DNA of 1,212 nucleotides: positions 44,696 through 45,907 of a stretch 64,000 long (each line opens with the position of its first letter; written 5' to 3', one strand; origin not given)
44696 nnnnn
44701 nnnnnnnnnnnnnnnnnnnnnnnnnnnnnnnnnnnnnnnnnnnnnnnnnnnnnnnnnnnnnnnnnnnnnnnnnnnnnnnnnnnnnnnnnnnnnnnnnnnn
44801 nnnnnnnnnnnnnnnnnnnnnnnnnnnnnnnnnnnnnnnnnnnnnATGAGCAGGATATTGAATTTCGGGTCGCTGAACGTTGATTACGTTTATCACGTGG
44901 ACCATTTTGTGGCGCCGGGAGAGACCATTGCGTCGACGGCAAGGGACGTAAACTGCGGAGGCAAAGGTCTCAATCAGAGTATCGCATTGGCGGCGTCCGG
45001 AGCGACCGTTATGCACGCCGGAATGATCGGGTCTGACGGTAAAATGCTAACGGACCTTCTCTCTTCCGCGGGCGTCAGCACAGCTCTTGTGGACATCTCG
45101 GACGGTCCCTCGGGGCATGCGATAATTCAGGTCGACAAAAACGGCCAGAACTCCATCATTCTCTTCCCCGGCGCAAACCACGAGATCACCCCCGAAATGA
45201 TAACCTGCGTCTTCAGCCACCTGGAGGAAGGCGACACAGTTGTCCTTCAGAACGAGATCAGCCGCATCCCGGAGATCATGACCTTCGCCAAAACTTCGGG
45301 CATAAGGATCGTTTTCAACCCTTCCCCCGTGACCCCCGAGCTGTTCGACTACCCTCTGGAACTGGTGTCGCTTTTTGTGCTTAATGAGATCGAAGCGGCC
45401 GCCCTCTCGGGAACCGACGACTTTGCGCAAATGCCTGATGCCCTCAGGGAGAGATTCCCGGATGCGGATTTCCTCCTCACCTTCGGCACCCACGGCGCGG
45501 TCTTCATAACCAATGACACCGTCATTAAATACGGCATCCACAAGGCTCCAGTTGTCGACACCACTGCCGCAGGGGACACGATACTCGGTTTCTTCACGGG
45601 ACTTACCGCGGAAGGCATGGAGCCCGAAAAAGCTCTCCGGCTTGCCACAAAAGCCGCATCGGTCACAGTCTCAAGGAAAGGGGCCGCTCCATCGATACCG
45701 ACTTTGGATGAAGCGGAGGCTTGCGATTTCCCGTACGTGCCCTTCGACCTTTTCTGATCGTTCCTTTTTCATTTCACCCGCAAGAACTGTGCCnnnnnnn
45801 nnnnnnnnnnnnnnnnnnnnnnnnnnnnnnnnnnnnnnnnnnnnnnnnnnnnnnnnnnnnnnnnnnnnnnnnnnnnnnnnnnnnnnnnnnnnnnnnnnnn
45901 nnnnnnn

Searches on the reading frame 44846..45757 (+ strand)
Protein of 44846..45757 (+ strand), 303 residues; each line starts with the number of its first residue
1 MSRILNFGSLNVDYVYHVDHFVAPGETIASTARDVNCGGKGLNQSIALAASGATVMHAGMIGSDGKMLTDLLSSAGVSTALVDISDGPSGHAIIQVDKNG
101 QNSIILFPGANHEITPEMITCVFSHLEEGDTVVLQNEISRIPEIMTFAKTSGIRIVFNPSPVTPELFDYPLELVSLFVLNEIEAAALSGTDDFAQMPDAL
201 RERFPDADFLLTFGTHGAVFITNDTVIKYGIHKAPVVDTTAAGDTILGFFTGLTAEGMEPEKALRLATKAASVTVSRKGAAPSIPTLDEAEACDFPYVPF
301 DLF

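Call 21: search_protein_families(library=pfam, proteins=[window:44846-45757:+], max_evalue=0.001)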
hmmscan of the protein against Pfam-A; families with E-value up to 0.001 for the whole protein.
window:44846-45757:+ (303 aa): 1 family
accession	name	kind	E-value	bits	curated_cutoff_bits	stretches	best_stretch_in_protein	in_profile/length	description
PF00294.29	PfkB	-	2.2e-38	132.7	25.8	1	2-286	2-301/302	pfkB family carbohydrate kinase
